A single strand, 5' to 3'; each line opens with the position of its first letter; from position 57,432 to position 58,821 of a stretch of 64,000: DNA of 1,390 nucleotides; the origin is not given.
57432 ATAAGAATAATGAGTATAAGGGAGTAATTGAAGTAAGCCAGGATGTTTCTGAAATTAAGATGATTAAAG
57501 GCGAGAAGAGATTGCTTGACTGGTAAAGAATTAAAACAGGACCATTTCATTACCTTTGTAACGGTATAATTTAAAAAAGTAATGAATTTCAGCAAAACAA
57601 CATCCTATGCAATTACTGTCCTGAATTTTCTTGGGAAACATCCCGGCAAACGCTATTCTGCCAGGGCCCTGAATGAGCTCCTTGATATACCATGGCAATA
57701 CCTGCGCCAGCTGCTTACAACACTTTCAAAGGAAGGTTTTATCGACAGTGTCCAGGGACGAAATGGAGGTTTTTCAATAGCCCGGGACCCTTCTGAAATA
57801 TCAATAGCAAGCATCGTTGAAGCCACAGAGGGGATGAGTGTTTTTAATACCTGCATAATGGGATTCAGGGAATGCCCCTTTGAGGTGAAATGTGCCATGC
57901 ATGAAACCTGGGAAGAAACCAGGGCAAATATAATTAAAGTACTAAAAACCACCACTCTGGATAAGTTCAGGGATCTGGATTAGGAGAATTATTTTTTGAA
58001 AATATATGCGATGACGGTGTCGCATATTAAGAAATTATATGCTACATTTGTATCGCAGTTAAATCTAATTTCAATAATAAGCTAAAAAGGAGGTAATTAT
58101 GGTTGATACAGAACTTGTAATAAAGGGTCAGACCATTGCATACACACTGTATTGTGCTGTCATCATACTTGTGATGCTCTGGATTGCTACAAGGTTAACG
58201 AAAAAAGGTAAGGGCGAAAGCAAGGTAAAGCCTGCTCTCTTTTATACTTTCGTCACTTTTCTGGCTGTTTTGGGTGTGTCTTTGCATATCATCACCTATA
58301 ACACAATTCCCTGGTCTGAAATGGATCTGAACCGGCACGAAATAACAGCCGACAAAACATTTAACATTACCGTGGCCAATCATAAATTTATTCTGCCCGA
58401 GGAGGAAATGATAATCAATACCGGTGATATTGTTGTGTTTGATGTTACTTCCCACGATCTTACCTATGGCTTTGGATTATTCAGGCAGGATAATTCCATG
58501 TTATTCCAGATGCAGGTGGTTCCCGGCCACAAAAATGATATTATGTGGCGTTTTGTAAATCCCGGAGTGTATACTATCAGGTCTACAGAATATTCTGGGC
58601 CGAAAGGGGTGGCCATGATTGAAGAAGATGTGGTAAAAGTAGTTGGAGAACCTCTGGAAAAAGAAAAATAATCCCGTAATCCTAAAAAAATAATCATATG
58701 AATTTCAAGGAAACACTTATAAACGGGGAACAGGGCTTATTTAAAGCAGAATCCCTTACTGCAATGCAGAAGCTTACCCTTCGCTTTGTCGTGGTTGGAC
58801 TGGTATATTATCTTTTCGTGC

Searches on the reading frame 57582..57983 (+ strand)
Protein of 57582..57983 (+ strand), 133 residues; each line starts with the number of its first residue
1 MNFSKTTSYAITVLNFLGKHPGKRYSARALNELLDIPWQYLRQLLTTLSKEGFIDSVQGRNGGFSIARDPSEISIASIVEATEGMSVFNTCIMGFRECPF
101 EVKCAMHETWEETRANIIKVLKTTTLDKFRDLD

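Call 3: search_protein_families(library=pfam, proteins=[window:57582-57983:+], max_evalue=0.01)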
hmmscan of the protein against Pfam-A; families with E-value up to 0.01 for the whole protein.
window:57582-57983:+ (133 aa): 2 families
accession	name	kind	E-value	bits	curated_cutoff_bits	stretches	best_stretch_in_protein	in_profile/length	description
PF02082.26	Rrf2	-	3.2e-30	105.4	30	1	4-128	2-128/132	Iron-dependent Transcriptional regulator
PF12802.13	MarR_2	-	0.0028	18.2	27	1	11-57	8-53/61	MarR family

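Call 9: search_protein_families(library=ncbifam, proteins=[window:57582-57983:+], max_evalue=0.01)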
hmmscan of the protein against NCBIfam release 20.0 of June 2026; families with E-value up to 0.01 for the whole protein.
window:57582-57983:+ (133 aa): 8 families
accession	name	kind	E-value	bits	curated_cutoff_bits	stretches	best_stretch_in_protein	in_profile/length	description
TIGR00738.1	rrf2_super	superfamily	2e-30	105.4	73.3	1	1-127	1-128/132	Rrf2 family transcriptional regulator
TIGR02944.1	suf_reg_Xantho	equivalog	2.9e-20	73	110.65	1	3-127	4-128/130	SUF system Fe-S cluster assembly regulator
TIGR02010.1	IscR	equivalog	1.2e-16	60.8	207.55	1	20-128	21-128/135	Fe-S cluster assembly transcriptional regulator IscR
NF008886.0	PRK11920.1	equivalog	1.6e-15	57.1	193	1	1-128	1-129/153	iron-responsive transcriptional regulator RirA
NF047409.1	Cys_reg_CymR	equivalog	1.5e-13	51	195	1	1-130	1-124/139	cysteine metabolism transcriptional regulator CymR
NF008240.0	PRK11014.1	equivalog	1.2e-11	44.9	182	1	2-128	2-126/141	nitric oxide-sensing transcriptional repressor NsrR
NF008110.0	PRK10857.1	equivalog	1.6e-11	44.3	275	1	30-128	31-128/164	Fe-S cluster assembly transcriptional regulator IscR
NF041852.1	trans_reg_HypR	equivalog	1.1e-10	41.6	180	1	9-80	7-78/139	redox-sensitive transcriptional regulator HypR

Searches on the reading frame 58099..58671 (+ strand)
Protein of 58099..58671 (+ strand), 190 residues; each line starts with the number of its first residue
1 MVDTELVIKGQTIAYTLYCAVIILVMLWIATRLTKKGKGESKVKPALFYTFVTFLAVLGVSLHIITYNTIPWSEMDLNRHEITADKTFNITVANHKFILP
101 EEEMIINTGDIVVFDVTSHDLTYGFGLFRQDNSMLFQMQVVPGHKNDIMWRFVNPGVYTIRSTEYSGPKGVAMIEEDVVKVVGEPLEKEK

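Call 3: search_protein_families(library=pfam, proteins=[window:58099-58671:+], max_evalue=0.01)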
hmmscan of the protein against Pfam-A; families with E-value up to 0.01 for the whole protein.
window:58099-58671:+ (190 aa): 0 families

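Call 9: search_protein_families(library=ncbifam, proteins=[window:58099-58671:+], max_evalue=0.01)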
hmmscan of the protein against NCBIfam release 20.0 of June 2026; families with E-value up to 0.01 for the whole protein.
window:58099-58671:+ (190 aa): 3 families
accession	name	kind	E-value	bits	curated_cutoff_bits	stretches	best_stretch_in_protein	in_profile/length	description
TIGR02866.1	CoxB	equivalog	3.4e-06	26.8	147.7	1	7-175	16-187/202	cytochrome c oxidase subunit II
NF041074.2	quin_ox_SoxA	equivalog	8.6e-05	22.4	110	1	87-167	63-141/154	proton pump complex quinol oxidase subunit SoxA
TIGR04246.1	nitrous_NosZ_Gp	equivalog_domain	0.00016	20.1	625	1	99-166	497-563/578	Sec-dependent nitrous-oxide reductase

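Call 47: search_solved_structures(query=A3, max_evalue=10, show_alignments=3)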
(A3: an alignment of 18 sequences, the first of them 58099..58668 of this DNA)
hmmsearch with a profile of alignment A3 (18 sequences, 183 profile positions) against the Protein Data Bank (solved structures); distinct sequences matched with E-value up to 10: 15.
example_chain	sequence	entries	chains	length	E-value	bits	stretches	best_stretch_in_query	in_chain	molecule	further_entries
6pty_A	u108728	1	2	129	8.5e-07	32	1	82-175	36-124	Cytochrome c oxidase subunit 2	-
6ptt_A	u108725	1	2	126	9.2e-07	31.9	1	84-177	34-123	Cytochrome c oxidase subunit 2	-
2lln_A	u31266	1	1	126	1.3e-05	28.1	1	85-174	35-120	Cytochrome c oxidase subunit 2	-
2cua_A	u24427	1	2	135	1.6e-05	27.8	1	85-173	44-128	PROTEIN (CUA)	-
2fwl_B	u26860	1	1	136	1.7e-05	27.8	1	85-173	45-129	Cytochrome c oxidase subunit II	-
3eh3_B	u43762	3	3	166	2.1e-05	27.4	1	85-173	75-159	Cytochrome c oxidase subunit 2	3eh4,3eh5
3s33_B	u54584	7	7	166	2.1e-05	27.4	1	85-173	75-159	Cytochrome c oxidase subunit 2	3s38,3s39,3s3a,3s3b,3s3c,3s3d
2qpe_B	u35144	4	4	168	2.2e-05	27.4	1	85-173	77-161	Cytochrome c oxidase subunit 2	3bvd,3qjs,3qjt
1ehk_B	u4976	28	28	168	2.2e-05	27.4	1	85-173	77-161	BA3-TYPE CYTOCHROME-C OXIDASE | Cytochrome c oxidase polypeptide II | Cytochrome c oxidase subunit 2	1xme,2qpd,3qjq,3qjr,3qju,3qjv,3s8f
5u7n_A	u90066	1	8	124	0.00037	23.4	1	85-166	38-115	Cytochrome c oxidase subunit 2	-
7deg_B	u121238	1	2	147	0.00056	22.8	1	70-175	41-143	Cytochrome oxidase subunit II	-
4txv_B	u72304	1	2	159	0.054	16.3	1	100-173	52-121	Cytochrome c oxidase subunit 2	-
4w9z_A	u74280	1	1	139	0.21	14.4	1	100-173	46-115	Cytochrome c oxidase subunit 2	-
9f5x_2C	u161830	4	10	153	1.6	11.6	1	100-173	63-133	cytochrome-c oxidase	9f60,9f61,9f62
7d3u_F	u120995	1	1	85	1.7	11.5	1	21-61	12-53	Monovalent Na+/H+ antiporter subunit F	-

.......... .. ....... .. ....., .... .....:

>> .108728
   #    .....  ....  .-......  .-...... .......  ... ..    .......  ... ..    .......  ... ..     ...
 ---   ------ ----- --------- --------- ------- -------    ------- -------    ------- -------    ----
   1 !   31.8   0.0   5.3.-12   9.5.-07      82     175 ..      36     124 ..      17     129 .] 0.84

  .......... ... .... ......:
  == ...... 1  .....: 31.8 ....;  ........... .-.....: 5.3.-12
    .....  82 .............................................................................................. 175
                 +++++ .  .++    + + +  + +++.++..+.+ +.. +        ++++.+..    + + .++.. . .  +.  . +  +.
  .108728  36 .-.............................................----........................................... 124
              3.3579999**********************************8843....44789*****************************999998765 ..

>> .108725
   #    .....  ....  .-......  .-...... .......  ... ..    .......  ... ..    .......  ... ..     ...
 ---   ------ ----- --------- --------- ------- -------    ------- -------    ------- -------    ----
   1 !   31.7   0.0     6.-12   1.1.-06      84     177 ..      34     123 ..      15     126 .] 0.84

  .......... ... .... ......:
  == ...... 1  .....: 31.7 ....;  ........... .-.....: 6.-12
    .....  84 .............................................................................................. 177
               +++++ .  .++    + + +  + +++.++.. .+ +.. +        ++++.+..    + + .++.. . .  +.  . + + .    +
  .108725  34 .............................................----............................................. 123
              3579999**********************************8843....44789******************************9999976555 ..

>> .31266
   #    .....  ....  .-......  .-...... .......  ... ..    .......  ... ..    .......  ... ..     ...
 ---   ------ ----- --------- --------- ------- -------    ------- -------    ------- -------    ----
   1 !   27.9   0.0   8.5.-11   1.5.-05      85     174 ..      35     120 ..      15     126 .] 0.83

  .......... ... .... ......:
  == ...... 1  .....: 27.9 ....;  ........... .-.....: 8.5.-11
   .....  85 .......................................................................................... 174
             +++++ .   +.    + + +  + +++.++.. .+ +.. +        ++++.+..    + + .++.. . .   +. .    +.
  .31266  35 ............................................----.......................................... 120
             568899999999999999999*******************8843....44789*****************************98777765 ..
